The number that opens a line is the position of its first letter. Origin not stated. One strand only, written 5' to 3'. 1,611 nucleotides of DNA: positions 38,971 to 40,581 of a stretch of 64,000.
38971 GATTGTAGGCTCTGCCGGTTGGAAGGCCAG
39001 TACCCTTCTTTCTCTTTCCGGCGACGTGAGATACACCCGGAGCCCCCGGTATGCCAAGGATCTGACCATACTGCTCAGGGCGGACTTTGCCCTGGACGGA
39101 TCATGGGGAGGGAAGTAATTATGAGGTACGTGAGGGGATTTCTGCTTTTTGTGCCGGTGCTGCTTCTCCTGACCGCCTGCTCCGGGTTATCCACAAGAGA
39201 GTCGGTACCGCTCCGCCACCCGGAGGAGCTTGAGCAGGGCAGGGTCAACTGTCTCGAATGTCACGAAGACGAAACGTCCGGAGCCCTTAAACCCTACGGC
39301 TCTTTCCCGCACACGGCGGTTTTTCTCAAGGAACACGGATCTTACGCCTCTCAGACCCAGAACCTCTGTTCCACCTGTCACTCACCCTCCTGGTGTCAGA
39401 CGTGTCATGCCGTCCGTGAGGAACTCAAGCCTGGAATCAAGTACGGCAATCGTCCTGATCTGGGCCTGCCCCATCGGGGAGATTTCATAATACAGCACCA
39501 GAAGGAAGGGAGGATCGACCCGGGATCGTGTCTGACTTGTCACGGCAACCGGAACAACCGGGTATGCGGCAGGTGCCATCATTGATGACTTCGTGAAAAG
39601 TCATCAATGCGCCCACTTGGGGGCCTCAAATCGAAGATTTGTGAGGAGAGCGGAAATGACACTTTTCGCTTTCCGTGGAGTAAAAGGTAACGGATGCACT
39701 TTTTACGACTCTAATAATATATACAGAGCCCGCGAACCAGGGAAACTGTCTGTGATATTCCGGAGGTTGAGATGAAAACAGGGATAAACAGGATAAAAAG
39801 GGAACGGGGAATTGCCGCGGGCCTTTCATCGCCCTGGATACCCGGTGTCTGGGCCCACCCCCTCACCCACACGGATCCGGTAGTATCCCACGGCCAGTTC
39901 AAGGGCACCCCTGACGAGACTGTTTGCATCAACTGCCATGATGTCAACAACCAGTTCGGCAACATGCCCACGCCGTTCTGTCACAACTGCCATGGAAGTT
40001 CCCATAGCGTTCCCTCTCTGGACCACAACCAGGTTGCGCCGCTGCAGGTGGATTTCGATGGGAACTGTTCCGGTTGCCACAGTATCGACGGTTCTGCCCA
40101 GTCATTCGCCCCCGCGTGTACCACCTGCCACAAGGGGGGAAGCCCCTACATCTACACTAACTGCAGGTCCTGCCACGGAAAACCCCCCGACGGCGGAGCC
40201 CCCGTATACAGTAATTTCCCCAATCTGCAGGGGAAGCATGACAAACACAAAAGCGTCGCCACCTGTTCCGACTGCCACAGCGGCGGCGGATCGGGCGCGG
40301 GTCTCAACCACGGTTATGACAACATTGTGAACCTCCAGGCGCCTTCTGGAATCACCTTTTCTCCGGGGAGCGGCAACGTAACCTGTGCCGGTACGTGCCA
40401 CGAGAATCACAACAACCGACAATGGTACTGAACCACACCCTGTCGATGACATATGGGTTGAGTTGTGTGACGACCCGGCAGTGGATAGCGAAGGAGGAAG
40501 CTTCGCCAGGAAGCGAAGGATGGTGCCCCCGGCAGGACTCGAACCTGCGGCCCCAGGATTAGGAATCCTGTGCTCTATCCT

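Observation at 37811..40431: Candidate porin-cytochrome (extracellular electron transfer) module next to tRNA-Arg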

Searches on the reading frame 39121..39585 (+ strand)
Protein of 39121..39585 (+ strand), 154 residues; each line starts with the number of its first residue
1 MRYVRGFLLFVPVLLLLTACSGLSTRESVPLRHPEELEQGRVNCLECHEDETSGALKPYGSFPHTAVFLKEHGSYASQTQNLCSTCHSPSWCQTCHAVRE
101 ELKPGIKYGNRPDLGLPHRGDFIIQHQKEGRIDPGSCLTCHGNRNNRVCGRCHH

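Call 4: search_protein_families(library=pfam, proteins=[window:39121-39585:+], max_evalue=1)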
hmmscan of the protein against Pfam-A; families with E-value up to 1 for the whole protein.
window:39121-39585:+ (154 aa): 3 families
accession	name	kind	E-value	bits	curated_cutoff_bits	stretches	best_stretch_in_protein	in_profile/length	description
PF22113.1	Mtrc-MtrF_II-IV_dom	-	0.0021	18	30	1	38-153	78-175/176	Outer membrane cytochrome MtrC/MtrF-like, domains II/IV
PF14522.11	Cytochrome_C7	-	0.0063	16.7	24.8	0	33-153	5-66/67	Cytochrome c7 and related cytochrome c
PF14537.11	Cytochrom_c3_2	-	0.074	14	25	0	41-96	26-78/79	Cytochrome c3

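Call 5: search_protein_families(library=ncbifam, proteins=[window:39121-39585:+], max_evalue=1)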
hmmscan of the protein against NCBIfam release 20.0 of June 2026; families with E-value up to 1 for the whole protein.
window:39121-39585:+ (154 aa): 3 families
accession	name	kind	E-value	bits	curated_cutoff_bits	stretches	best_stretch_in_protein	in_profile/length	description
NF038038.1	cytoc_DsrJ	equivalog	0.011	16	100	1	70-98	80-110/121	sulfate reduction electron transfer complex DsrMKJOP subunit DsrJ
TIGR03507.1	decahem_SO1788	subfamily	0.014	13.9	209.3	1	40-143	575-662/672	OmcA/MtrC family decaheme c-type cytochrome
NF040886.1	cyt_C_like_Sec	equivalog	0.52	8.8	250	1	32-101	145-217/423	multiheme c-type cytochrome (seleno)protein ExtKL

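Call 23: search_solved_structures(query=window:39121-39585:+, max_evalue=10, show_alignments=2)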
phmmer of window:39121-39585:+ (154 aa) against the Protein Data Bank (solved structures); distinct sequences matched with E-value up to 10: 7.
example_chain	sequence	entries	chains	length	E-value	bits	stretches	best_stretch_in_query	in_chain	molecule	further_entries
4lmh_A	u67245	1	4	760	0.2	14.7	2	43-116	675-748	Extracellular iron oxide respiratory system surface decaheme cytochrome c component OmcA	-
2l3j_A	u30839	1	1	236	0.53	13.4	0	98-136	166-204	Double-stranded RNA-specific editase 1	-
7o7g_A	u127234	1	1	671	3.6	10.6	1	42-96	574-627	Extracellular iron oxide respiratory system surface decaheme cytochrome c component MtrC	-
7qth_A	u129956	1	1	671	4.8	10.2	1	42-96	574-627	Extracellular iron oxide respiratory system surface decaheme cytochrome c component MtrC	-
8qbq_A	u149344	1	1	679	5.2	10.1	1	42-92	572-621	Extracellular iron oxide respiratory system surface decaheme cytochrome c component MtrC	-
8qbz_A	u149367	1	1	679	7.8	9.6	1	42-92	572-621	Extracellular iron oxide respiratory system surface decaheme cytochrome c component MtrC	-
8qc9_A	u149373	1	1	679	7.8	9.6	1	42-92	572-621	Extracellular iron oxide respiratory system surface decaheme cytochrome c component MtrC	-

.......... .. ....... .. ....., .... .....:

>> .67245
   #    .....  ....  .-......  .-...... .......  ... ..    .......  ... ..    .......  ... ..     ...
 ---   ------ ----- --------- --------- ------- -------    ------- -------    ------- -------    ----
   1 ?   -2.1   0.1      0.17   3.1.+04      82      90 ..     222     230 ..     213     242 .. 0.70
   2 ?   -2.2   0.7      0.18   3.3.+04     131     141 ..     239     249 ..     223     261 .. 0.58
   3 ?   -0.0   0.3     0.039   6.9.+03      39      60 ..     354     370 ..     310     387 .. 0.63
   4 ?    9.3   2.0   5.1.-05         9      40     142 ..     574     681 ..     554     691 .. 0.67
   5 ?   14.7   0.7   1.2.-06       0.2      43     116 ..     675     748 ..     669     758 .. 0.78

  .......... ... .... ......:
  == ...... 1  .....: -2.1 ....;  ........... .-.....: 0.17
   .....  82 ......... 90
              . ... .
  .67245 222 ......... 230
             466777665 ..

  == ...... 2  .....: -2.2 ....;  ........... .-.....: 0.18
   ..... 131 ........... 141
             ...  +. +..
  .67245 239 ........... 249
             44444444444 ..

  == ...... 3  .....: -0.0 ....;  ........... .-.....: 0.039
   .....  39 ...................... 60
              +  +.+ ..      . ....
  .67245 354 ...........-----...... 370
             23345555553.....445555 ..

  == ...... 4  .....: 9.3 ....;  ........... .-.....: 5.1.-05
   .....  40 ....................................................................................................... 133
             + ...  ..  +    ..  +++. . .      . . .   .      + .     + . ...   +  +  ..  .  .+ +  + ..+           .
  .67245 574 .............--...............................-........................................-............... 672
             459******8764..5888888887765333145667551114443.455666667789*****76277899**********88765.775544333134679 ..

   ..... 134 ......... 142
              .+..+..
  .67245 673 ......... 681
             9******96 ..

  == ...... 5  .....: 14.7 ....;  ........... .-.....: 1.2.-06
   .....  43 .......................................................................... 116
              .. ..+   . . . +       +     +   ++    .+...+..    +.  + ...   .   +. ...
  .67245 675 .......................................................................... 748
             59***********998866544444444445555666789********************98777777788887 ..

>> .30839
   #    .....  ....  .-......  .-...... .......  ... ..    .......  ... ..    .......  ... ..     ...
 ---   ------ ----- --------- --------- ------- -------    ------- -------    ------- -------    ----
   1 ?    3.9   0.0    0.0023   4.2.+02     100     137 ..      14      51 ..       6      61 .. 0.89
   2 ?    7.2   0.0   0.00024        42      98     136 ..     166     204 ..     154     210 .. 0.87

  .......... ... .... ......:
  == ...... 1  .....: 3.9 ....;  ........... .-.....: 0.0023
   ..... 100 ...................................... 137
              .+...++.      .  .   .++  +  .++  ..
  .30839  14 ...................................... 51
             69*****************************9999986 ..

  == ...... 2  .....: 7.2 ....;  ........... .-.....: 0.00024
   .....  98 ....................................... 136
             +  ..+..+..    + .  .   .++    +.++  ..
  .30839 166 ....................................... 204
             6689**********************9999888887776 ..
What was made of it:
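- Closest known: MtrCAB of Shewanella. Same: B has weak, sub-threshold similarity to the MtrC/OmcA pentahaem domains (calls 4, 23).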

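Call 35: find_homologous_proteins(query=window:39121-39585:+)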
Query window:39121-39585:+ (154 aa): 31 proteins with E <= 0.001 among 38 candidates.
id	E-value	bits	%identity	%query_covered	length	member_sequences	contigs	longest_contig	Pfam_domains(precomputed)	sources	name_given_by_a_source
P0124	1.8e-90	319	86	99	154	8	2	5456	-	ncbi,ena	-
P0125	5.0e-69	249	67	97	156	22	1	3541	-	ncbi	-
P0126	3.1e-67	244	66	97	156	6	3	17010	-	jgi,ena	-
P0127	9.3e-63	229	63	99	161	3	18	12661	-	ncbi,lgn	-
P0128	1.2e-60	222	62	99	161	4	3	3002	-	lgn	-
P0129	4.3e-56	207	58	94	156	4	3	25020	-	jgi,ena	-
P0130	3.7e-55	204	55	99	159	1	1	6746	PF22113.2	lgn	-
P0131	3.7e-55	204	57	99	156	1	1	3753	-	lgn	-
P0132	2.5e-54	202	60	87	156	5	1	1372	PF14522.12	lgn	-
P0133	4.1e-54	201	61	88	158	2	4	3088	PF14522.12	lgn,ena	-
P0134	1.2e-53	199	51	99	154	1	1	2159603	-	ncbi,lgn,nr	ncbi:MAG: cytochrome C [bacterium]|nr:MAG: cytochrome C [bacterium]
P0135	3.9e-53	198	55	97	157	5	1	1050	-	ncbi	-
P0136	4.5e-53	197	55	99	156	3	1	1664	-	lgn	-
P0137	1.8e-52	195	53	95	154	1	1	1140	-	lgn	-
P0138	3.4e-52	195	56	99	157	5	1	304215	-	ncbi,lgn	-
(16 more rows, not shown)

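Call 36: find_encoding_contigs(protein=P0134, flank=8000, max_places=2)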
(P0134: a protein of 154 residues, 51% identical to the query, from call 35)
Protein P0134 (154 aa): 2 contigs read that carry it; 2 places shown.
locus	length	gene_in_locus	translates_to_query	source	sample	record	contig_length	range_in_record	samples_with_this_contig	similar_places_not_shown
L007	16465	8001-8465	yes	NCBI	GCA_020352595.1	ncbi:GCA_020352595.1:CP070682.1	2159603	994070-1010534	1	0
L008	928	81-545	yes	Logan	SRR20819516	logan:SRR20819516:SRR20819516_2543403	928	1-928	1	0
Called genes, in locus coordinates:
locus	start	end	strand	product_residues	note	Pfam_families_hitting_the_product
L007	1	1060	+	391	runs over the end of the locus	PF00364:Biotin_lipoyl (faint), PF25917:BSH_RND, PF25885:HH_EMRA (weak), PF25954:Beta-barrel_RND_2 (weak), PF25963:Beta-barrel_AAEA (weak)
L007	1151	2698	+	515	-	PF06609:TRI12 (weak), PF00083:Sugar_tr, PF07690:MFS_1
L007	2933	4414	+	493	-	PF13522:GATase_6 (weak), PF13537:GATase_7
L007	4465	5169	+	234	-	PF00072:Response_reg, PF07238:PilZ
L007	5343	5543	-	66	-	PF00313:CSD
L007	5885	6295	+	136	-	-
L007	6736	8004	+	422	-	-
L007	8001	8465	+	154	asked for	-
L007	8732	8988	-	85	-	-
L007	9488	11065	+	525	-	PF00072:Response_reg, PF00990:GGDEF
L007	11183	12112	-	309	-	-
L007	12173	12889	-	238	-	PF17746:SfsA_N, PF03749:SfsA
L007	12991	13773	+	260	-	PF01738:DLH, PF00326:Peptidase_S9 (weak)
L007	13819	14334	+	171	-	PF01965:DJ-1_PfpI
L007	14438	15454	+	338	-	PF01545:Cation_efflux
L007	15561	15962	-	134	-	PF01502:PRA-CH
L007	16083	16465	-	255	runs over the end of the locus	PF00977:His_biosynth, PF01207:Dus (faint), PF02581:TMP-TENI (faint), PF03060:NMO (faint), PF01180:DHO_dh (faint)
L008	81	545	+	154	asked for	-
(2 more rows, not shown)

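Call 37: find_encoding_contigs(protein=P0138, flank=8000, max_places=2)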
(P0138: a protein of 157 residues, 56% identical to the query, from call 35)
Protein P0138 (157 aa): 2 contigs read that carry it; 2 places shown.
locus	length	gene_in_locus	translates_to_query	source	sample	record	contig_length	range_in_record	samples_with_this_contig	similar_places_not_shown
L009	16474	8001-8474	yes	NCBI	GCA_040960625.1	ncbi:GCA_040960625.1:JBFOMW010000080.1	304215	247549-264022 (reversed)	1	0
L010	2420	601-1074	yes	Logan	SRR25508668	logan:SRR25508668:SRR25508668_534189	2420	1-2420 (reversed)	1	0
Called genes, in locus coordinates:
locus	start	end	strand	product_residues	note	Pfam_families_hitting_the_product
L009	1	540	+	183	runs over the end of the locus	PF07998:Peptidase_M54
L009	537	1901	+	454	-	PF00072:Response_reg, PF00158:Sigma54_activat, PF01078:Mg_chelatase (faint), PF14532:Sigma54_activ_2, PF00004:AAA (weak), PF25601:AAA_lid_14, PF02954:HTH_8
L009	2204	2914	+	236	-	PF01597:GCV_H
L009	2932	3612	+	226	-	PF01597:GCV_H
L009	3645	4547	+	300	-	PF10518:TAT_signal (faint), PF13187:Fer4_9 (faint), PF00037:Fer4 (faint), PF12797:Fer4_2 (weak), PF12837:Fer4_6 (faint), PF13237:Fer4_10 (faint), PF12838:Fer4_7, PF13247:Fer4_11, +1 more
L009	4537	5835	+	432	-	PF03916:NrfD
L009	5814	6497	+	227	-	PF01597:GCV_H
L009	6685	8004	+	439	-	-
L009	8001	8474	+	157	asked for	-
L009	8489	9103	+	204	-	-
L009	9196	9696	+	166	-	PF00132:Hexapep (weak), PF21711:DCTN5 (weak), PF25084:LbH_EIF2B (weak), PF00132:Hexapep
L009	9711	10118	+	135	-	PF03061:4HBT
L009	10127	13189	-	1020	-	PF00873:ACR_tran, PF03176:MMPL (faint)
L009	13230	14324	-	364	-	PF25917:BSH_RND, PF25876:HH_MFP_RND, PF25944:Beta-barrel_RND, PF25954:Beta-barrel_RND_2 (faint), PF25967:RND-MFP_C, PF25975:CzcB_C (weak), PF25989:YknX_C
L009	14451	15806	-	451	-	PF02321:OEP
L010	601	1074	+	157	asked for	-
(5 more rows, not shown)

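Call 66: predict_structure(alignment_id=A2)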
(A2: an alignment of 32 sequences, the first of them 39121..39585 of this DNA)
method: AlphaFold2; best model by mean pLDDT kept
length: 154 residues; sequences in the alignment: 32
mean_pLDDT: 64.8   pTM: 0.39
mean pLDDT of the five models: 64.8, 63.5, 62.0, 52.8, 52.2
residues with pLDDT >= 90: 7; 70-90: 29; 50-70: 107; < 50: 11
segments of 3 or more residues with pLDDT < 50: 128-131
pLDDT, mean of each block of 10 residues (from residue 1): 84 87 58 62 72 71 70 60 66 64 58 62 53 55 54 52
secondary structure, 60 per line:
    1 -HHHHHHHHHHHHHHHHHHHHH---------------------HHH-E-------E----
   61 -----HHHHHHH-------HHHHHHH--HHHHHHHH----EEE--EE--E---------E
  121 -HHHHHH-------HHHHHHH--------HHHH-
elements in order: H2-22 H66-72 H80-86 H89-96 E101-103 H122-127 H135-141 H150-153
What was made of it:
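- The AF2 model of B is poor (pLDDT 65, pTM 0.39; call 66).
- Tried and rejected: AF2 model of B. Confidence was too low (pLDDT 65, pTM 0.39; call 66), so I ran no fold search on it.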

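Call 72: search_protein_families(library=ncbifam, proteins=[P0331], max_evalue=0.01)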
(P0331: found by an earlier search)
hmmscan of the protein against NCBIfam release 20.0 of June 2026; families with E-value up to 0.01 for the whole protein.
P0331 (373 aa): 1 family
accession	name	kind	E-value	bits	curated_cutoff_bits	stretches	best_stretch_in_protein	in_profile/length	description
NF045713.1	CxxCH_16_HmcA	equivalog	0.0016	17.1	400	1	202-275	471-539/541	sulfate respiration complex hexadecaheme cytochrome HmcA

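Call 73: search_protein_families(library=pfam, proteins=[P0331], max_evalue=0.01)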
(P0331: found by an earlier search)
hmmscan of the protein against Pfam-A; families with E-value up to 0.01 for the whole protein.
P0331 (373 aa): 2 families
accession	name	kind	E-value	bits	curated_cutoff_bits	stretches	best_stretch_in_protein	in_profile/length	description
PF14537.11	Cytochrom_c3_2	-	1.2e-07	32.5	25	1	204-275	7-79/79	Cytochrome c3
PF14522.11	Cytochrome_C7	-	3.4e-07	30.4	24.8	0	160-228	13-66/67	Cytochrome c7 and related cytochrome c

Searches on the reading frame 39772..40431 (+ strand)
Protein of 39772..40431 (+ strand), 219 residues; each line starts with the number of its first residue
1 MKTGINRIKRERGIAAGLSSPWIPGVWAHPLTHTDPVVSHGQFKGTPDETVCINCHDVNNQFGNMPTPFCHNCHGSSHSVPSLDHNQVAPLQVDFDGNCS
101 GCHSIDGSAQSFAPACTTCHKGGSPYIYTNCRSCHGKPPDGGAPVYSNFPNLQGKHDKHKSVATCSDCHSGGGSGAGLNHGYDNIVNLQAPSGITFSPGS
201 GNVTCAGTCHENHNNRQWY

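Call 4: search_protein_families(library=pfam, proteins=[window:39772-40431:+], max_evalue=1)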
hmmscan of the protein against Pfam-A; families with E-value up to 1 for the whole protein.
window:39772-40431:+ (219 aa): 6 families
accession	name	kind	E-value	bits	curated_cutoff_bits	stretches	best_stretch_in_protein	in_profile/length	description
PF14537.11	Cytochrom_c3_2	-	2.9e-08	34.5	25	2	50-121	7-79/79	Cytochrome c3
PF14522.11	Cytochrome_C7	-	8.3e-06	26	24.8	2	44-74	36-66/67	Cytochrome c7 and related cytochrome c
PF09699.15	Paired_CXXCH_1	-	0.042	14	20.6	1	130-170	8-37/41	Doubled CXXCH motif (Paired_CXXCH_1)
PF14260.11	zf-C4pol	-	0.062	14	28.9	0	52-117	1-60/70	C4-type zinc-finger of DNA polymerase delta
PF02085.21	Cytochrom_CIII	-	0.16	12.8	22.9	0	115-170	32-83/101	Class III cytochrome C family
PF13442.11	Cytochrome_CBB3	-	0.17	12.7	27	1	129-156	12-31/68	Cytochrome C oxidase, cbb3-type, subunit III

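Call 5: search_protein_families(library=ncbifam, proteins=[window:39772-40431:+], max_evalue=1)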
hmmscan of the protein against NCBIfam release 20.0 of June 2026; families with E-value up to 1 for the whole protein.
window:39772-40431:+ (219 aa): 4 families
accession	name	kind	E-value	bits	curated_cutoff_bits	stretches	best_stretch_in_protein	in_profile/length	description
NF045713.1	CxxCH_16_HmcA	equivalog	0.0039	15.8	400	1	48-121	471-539/541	sulfate respiration complex hexadecaheme cytochrome HmcA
NF045784.1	9HemeCytC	equivalog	0.0092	15.3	640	1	47-123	251-322/328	nine-heme cytochrome c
NF041781.1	mnquin_red_QrcA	equivalog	0.16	11.5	180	2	39-58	54-73/174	menaquinone reductase multiheme cytochrome c subunit QrcA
NF047727.1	4hemeCytCCctA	equivalog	0.21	11.8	180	1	116-171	40-89/109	tetraheme c-type cytochrome CctA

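Call 17: find_homologous_proteins(query=window:39772-40431:+)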
Query window:39772-40431:+ (219 aa): 3 proteins with E <= 0.001 among 149 candidates.
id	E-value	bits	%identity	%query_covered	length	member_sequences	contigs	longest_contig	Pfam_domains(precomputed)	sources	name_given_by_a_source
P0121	3.1e-137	474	93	93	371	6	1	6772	PF14522.12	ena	-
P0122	2.8e-31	127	46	86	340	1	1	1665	PF14522.12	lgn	-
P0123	3.0e-24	104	54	51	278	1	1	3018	PF14522.12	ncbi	ncbi:hypothetical protein EP232_01025, partial [bacterium]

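Call 19: find_encoding_contigs(protein=P0121, flank=6000, max_places=3)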
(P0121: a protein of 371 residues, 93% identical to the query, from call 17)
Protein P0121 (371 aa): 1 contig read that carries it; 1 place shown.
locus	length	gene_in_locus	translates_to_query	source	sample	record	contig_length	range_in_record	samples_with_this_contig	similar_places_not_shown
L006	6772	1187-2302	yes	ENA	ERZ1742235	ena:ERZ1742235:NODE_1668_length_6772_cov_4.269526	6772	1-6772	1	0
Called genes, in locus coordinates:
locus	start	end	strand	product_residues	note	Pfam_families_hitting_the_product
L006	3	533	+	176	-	?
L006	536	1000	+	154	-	-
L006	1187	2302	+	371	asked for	PF14522:Cytochrome_C7 (faint)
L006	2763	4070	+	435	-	PF03446:NAD_binding_2 (weak), PF03721:UDPG_MGDP_dh_N, PF00984:UDPG_MGDP_dh, PF03720:UDPG_MGDP_dh_C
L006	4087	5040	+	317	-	PF00106:adh_short (weak), PF01073:3Beta_HSD, PF01370:Epimerase, PF02719:Polysacc_synt_2, PF04321:RmlD_sub_bind, PF05368:NmrA, PF13460:NAD_binding_10, PF16363:GDP_Man_Dehyd, +1 more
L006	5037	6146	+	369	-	PF08448:PAS_4 (weak), PF12860:PAS_7 (faint), PF13426:PAS_9 (faint), PF00512:HisKA, PF02518:HATPase_c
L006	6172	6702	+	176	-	PF00072:Response_reg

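Call 24: search_solved_structures(query=P0121, max_evalue=10)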
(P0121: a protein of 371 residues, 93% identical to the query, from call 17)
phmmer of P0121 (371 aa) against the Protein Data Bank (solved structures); distinct sequences matched with E-value up to 10: 5.
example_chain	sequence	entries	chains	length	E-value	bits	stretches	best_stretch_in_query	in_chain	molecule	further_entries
1m1p_A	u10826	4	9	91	0.043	16.2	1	266-328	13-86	Small tetraheme cytochrome c | Periplasmic tetraheme cytochrome c CctA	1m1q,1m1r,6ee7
6hr0_A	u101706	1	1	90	0.17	14.2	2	141-168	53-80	Cytochrome C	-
4lg6_A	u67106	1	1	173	1.5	11.1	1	35-103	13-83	Ankyrin repeat family A protein 2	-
6v0a_A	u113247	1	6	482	1.8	10.8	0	222-258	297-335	Nitrite reductase (cytochrome; ammonia-forming)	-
2k3v_A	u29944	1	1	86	2.2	10.5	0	141-168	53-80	Tetraheme cytochrome c-type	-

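Call 72: search_protein_families(library=ncbifam, proteins=[P0331], max_evalue=0.01)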
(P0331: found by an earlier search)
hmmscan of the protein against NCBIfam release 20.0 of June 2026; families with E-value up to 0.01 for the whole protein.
P0331 (373 aa): 1 family
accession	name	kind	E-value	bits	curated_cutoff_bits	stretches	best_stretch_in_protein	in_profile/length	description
NF045713.1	CxxCH_16_HmcA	equivalog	0.0016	17.1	400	1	202-275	471-539/541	sulfate respiration complex hexadecaheme cytochrome HmcA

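Call 73: search_protein_families(library=pfam, proteins=[P0331], max_evalue=0.01)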
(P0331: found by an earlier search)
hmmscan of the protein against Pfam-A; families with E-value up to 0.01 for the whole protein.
P0331 (373 aa): 2 families
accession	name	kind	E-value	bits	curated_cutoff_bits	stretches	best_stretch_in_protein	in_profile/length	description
PF14537.11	Cytochrom_c3_2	-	1.2e-07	32.5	25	1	204-275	7-79/79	Cytochrome c3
PF14522.11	Cytochrome_C7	-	3.4e-07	30.4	24.8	0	160-228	13-66/67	Cytochrome c7 and related cytochrome c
